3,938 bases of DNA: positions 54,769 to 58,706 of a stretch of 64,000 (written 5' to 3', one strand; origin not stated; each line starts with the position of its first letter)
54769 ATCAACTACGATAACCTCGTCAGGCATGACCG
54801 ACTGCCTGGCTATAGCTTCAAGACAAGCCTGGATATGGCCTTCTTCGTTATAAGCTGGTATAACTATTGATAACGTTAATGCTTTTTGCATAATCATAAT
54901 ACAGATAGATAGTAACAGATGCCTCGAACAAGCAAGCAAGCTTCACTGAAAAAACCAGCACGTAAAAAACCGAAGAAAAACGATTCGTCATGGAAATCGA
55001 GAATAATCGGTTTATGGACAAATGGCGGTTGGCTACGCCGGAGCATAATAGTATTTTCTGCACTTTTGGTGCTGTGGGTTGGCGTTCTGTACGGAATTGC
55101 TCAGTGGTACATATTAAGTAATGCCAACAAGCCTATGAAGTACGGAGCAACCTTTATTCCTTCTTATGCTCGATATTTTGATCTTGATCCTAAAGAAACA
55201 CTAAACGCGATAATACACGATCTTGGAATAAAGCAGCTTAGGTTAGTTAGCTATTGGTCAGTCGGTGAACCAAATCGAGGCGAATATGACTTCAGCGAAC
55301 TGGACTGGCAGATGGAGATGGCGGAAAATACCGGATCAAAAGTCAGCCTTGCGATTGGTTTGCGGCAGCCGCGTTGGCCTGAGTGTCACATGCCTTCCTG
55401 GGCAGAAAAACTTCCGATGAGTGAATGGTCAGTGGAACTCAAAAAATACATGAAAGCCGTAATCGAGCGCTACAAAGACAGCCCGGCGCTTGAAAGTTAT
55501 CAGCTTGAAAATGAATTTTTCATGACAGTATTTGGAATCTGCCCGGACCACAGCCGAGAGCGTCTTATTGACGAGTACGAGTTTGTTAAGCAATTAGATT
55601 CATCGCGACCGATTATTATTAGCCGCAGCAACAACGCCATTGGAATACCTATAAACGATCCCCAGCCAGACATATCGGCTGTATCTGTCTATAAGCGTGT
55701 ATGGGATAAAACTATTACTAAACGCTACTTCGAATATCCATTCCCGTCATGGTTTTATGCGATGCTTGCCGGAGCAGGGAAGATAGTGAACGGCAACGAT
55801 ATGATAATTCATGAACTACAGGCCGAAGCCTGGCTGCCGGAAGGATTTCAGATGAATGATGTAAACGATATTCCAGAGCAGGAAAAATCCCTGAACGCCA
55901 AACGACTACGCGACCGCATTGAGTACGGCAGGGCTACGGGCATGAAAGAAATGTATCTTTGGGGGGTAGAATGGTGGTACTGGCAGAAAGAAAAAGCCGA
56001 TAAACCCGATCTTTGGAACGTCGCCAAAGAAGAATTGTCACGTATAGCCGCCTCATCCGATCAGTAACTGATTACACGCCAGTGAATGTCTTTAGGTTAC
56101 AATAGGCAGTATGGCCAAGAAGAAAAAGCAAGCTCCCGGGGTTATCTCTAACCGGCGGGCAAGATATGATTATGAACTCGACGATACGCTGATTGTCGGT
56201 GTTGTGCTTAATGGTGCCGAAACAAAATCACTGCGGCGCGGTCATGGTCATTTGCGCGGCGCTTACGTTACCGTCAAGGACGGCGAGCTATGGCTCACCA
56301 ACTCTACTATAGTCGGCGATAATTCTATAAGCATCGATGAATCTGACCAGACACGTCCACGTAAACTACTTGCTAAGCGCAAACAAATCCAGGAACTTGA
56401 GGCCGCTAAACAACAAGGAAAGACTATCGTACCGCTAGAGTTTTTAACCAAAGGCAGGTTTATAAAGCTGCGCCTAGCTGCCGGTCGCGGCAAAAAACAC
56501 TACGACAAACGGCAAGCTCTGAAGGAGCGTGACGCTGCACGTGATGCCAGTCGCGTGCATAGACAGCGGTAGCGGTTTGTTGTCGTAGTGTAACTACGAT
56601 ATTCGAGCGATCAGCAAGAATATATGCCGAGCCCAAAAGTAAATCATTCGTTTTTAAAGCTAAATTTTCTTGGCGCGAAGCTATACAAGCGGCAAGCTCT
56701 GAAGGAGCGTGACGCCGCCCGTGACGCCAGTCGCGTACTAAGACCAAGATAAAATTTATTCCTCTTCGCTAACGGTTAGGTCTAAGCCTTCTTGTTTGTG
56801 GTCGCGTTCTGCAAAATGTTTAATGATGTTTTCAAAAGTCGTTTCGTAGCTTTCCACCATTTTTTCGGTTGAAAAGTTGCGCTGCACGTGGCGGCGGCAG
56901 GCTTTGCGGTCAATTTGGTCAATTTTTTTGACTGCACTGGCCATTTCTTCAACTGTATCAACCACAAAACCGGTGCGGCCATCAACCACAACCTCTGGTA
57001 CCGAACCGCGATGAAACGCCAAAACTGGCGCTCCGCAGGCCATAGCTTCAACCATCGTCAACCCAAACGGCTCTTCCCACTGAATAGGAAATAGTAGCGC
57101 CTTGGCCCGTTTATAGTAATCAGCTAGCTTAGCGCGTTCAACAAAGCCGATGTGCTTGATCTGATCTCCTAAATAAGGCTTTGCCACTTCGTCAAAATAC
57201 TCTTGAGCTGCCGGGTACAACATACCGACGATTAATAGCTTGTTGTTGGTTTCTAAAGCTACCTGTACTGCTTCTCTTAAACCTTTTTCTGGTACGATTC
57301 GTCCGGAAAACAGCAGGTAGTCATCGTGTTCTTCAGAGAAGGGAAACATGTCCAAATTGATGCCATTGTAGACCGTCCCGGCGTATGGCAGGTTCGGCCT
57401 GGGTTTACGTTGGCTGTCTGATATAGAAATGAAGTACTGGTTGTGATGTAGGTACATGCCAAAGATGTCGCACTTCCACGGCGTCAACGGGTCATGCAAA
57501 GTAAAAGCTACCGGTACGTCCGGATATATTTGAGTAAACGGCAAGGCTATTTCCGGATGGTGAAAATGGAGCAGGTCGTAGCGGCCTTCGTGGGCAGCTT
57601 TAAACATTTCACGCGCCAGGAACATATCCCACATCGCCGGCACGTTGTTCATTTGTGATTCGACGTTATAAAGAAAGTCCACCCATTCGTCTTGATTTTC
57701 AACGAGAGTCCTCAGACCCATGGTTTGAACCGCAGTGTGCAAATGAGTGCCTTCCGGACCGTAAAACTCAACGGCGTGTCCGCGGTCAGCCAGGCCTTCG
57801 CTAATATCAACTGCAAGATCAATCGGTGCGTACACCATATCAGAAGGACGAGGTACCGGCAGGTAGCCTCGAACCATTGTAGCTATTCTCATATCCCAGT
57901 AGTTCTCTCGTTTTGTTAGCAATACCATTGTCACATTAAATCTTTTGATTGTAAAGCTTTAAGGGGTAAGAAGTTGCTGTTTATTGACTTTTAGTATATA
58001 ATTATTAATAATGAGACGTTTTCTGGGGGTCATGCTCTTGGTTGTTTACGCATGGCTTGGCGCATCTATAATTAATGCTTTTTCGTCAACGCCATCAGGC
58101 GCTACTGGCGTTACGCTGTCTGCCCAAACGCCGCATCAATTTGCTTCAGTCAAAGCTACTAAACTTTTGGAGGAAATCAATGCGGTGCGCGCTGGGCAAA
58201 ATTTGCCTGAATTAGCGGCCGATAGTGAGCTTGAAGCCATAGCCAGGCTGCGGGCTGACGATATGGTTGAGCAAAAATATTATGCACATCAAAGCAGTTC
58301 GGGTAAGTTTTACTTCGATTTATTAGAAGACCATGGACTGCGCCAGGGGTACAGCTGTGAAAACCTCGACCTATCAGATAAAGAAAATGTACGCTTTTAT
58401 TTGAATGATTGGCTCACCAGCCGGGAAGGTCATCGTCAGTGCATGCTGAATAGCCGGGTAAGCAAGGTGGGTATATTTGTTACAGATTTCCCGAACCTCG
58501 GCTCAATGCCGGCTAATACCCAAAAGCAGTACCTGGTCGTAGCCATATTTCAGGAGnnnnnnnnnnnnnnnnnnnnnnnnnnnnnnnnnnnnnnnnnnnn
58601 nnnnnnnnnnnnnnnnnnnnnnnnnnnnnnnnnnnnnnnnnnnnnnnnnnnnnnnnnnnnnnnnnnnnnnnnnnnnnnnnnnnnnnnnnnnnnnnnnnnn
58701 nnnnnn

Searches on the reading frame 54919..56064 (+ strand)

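Call 6: search_protein_families(library=pfam, proteins=[window:54919-56064:+], max_evalue=0.01)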
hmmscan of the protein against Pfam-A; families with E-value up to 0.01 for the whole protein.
window:54919-56064:+ (382 aa): 1 family
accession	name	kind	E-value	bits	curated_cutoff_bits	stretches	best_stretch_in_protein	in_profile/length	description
PF02449.21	Glyco_hydro_42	-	9.9e-09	35.4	21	1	100-147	20-68/376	Beta-galactosidase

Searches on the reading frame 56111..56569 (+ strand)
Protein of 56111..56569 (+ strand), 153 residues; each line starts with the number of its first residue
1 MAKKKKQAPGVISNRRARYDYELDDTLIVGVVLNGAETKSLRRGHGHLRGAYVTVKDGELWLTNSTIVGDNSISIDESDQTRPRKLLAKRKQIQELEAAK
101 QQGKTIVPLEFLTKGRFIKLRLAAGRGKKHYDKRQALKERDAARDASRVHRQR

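Call 6: search_protein_families(library=pfam, proteins=[window:56111-56569:+], max_evalue=0.01)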
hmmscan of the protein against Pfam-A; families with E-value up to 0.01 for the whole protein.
window:56111-56569:+ (153 aa): 1 family
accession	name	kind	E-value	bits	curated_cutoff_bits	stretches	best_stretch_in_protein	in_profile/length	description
PF01668.23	SmpB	-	5.4e-41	140.3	27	1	11-151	1-142/143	SmpB protein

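Call 38: find_encoding_contigs(protein=window:56111-56569:+, flank=10000, max_places=6)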
Protein window:56111-56569:+ (153 aa): 2 contigs read that carry it; 2 places shown.
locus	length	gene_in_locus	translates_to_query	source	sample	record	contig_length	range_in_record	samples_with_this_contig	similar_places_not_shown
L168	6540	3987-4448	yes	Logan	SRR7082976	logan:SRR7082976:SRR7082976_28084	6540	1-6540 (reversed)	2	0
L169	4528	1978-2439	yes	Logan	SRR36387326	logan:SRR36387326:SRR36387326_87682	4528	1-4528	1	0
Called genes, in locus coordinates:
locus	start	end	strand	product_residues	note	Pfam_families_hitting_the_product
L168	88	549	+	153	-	PF00011:HSP20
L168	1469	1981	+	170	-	PF00565:SNase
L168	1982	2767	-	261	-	PF00535:Glycos_transf_2, PF10111:Glyco_tranf_2_2 (weak), PF13641:Glyco_tranf_2_3, PF13632:Glyco_trans_2_3 (weak)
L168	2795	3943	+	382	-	PF02449:Glyco_hydro_42 (faint)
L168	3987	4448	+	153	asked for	PF01668:SmpB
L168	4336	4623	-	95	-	-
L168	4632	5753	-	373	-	PF13439:Glyco_transf_4, PF00534:Glycos_transf_1, PF13692:Glyco_trans_1_4, PF13524:Glyco_trans_1_2 (weak)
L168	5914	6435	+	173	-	PF00188:CAP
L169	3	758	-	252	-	?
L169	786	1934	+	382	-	PF02449:Glyco_hydro_42 (faint)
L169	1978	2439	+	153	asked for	PF01668:SmpB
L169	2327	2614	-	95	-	-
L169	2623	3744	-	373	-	PF13439:Glyco_transf_4, PF00534:Glycos_transf_1, PF13692:Glyco_trans_1_4, PF13524:Glyco_trans_1_2 (weak)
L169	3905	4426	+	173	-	PF00188:CAP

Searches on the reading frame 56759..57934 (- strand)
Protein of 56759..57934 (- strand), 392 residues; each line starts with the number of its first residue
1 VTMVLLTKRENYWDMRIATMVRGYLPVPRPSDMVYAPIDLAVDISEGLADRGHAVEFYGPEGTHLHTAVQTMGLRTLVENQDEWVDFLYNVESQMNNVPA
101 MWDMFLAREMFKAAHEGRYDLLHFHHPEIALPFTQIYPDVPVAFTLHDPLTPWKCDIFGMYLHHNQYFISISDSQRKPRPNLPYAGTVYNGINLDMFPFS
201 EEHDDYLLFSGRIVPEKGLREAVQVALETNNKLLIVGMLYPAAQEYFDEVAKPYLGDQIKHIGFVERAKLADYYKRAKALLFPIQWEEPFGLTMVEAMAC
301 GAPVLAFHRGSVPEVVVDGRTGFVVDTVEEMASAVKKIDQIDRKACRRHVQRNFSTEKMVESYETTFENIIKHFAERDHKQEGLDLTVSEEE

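Call 6: search_protein_families(library=pfam, proteins=[window:56759-57934:-], max_evalue=0.01)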
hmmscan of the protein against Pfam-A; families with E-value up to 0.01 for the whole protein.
window:56759-57934:- (392 aa): 6 families
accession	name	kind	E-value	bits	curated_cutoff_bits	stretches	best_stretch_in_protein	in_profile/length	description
PF00534.26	Glycos_transf_1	-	3.8e-29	101.9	26.4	1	201-341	12-155/172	Glycosyl transferases group 1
PF13692.12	Glyco_trans_1_4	-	7.9e-23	81.7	27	1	206-337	3-138/142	Glycosyl transferases group 1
PF13439.12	Glyco_transf_4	-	3.1e-08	34.3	28.5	1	41-152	8-121/170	Glycosyltransferase Family 4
PF13524.12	Glyco_trans_1_2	-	5.1e-07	30.2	25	1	232-360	16-139/144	Glycosyl transferase-like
PF20706.3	GT4-conflict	-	4.1e-05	23.2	26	1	206-310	199-314/385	Family 4 Glycosyltransferase in conflict systems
PF13579.12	Glyco_trans_4_4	-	6.1e-05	23.8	29.7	1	43-151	9-106/158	Glycosyl transferase 4-like domain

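Call 10: find_related_loci(query=window:56759-57934:-, collection=genome_contigs, flank=10000)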
Query window:56759-57934:- (392 aa) in genome_contigs; peptide patterns used: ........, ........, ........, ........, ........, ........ (x = any residue, [..] = any of these).
547 stretches matched a pattern; 475 encode a relative of the query (tblastn E <= 1e-3); the best 80 are kept; 80 distinct loci.
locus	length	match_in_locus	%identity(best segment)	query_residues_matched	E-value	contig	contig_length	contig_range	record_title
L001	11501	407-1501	69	15-378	3e-179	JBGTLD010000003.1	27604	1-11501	MAG: Candidatus Saccharimonadales bacterium isolate JTS-RE329 k141_5251248, whole genome shotgun sequence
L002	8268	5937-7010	56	15-372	2e-141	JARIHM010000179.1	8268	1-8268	MAG: Candidatus Saccharibacteria bacterium isolate CullarsAll.DT.42 k141_480560, whole genome shotgun sequence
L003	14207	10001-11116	53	3-373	3e-138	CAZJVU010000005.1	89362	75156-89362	MAG TPA_asm: uncultured Candidatus Saccharibacteria bacterium isolate SRP200132_co1_144 genome assembly, contig: NODE_30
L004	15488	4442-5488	57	15-363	2e-138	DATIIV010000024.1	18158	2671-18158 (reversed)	MAG TPA_asm: Candidatus Saccharimonadia bacterium isolate SMAG_U15674 k141_465445, whole genome shotgun sequence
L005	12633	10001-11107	53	14-380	8e-135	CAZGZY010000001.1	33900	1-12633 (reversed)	MAG TPA_asm: uncultured Candidatus Saccharimonadales bacterium isolate SRP200132_co1_597 genome assembly, contig: NODE_2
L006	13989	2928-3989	47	17-372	5e-100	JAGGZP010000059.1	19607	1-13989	MAG: bacterium isolate AUK207 PB_MBMC_161_c_000000000054, whole genome shotgun sequence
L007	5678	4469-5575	41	15-373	2e-95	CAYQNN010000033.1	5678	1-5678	MAG TPA_asm: uncultured Candidatus Saccharibacteria bacterium isolate SRP214966_co5_352 genome assembly, contig: NODE_16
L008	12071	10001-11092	41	15-381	1e-90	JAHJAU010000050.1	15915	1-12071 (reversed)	MAG: Patescibacteria group bacterium isolate Modern_marine.mb.227 Modern_marine.mb.227_k141_1356476, whole genome shotgu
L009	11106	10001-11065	41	15-373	6e-88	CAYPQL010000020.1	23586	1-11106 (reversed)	MAG TPA_asm: uncultured Candidatus Saccharibacteria bacterium isolate SRP256446_co1_206 genome assembly, contig: NODE_57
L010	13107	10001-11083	41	15-373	5e-87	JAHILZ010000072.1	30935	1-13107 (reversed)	MAG: Patescibacteria group bacterium isolate KR13_N2.mb.46 KR13_N2.mb.46_k141_315236, whole genome shotgun sequence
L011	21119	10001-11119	44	15-387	7e-104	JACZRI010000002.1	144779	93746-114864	MAG: Patescibacteria group bacterium isolate B100T1L10 B100T1L10_NODE17, whole genome shotgun sequence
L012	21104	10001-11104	38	15-372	1e-85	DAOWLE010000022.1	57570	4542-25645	MAG TPA_asm: bacterium isolate CSMAG_2113 CSMAG_2113_k141_331582_length_57570_cov_24.8928, whole genome shotgun sequence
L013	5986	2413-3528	39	7-372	1e-83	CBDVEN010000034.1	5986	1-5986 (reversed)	MAG TPA_asm: uncultured bacterium isolate SRR22302359_binner13_Refined_43 genome assembly, contig: ERZ25073601.5040, who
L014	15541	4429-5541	39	6-374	7e-81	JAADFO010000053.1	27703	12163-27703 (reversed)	MAG: Nanobdellati archaeon isolate M_MaxBin.034 contig-127_4726, whole genome shotgun sequence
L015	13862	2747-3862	37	15-371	8e-75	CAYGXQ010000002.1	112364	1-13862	MAG TPA_asm: uncultured Gammaproteobacteria bacterium isolate ERP119294_co1_458 genome assembly, contig: NODE_165_length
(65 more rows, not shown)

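Call 14: find_encoding_contigs(protein=window:56759-57892:-, flank=10000, max_places=10)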
Protein window:56759-57892:- (378 aa): no gene with exactly this product is on record in the collection.

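Call 18: find_related_loci(query=window:56759-57892:-, collection=metagenome_contigs, flank=10000)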
Query window:56759-57892:- (378 aa) in metagenome_contigs; peptide patterns used: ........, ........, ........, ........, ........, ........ (x = any residue, [..] = any of these).
600 stretches matched a pattern (row limit reached: there are more); 516 encode a relative of the query (tblastn E <= 1e-3); the best 80 are kept; 80 distinct loci.
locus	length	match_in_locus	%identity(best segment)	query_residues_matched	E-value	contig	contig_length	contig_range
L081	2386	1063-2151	59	1-363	9e-159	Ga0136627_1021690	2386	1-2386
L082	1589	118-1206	59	1-363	4e-159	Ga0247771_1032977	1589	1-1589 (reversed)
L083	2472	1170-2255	55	1-361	4e-147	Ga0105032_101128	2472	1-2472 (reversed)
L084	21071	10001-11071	55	1-357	4e-138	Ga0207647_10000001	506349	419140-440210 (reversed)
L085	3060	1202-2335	52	1-377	8e-140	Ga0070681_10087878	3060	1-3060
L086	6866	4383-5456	54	1-357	2e-133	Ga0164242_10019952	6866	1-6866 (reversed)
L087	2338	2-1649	53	1-359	4e-133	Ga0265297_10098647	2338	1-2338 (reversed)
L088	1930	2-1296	48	1-362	2e-122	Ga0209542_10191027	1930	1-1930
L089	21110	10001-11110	52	1-366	2e-125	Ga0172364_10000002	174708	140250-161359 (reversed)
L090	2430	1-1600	44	1-357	3e-107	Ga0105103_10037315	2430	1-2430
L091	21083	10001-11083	44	1-358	2e-100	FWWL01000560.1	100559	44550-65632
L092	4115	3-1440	41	1-359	3e-96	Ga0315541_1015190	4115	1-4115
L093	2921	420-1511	41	1-367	5e-93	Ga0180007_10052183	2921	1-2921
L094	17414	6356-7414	41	1-357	3e-82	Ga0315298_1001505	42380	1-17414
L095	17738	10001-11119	38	11-358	1e-80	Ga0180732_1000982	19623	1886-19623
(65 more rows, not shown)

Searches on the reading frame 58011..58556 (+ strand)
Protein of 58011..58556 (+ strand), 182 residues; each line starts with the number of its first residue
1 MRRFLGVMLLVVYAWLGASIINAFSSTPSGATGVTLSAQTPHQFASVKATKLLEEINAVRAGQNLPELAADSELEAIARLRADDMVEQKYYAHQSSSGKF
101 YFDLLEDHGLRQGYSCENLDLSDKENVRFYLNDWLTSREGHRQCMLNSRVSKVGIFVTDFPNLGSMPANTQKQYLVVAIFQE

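Call 6: search_protein_families(library=pfam, proteins=[window:58011-58556:+], max_evalue=0.01)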
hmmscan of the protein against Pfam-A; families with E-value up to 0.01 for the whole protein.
window:58011-58556:+ (182 aa): 1 family
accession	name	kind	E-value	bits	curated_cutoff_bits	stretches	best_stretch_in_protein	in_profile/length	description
PF00188.32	CAP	-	3.2e-14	54.2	21.1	1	53-165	1-110/117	Cysteine-rich secretory protein family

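Call 8: find_encoding_contigs(protein=window:58011-58556:+, flank=10000, max_places=10)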
Protein window:58011-58556:+ (182 aa): no gene with exactly this product is on record in the collection.

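Call 92: find_homologous_proteins(query=window:58038-58556:+, max_evalue=1e-20)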
Query window:58038-58556:+ (173 aa): 7 proteins with E <= 1e-20 among 745 candidates.
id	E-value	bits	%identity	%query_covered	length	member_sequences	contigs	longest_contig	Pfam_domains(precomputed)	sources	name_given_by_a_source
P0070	2.1e-109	380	100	100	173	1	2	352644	PF00188.33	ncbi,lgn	-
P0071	2.5e-29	120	47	76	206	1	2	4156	PF00188.33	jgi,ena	-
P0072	9.6e-27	112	42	76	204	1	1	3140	PF00188.33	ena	-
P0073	5.3e-24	103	38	95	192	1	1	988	PF00188.33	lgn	-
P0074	6.0e-24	102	43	84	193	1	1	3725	PF00188.33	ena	-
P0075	1.1e-23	102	40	76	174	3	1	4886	PF00188.33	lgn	-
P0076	1.9e-21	94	43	73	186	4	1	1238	PF00188.33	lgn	-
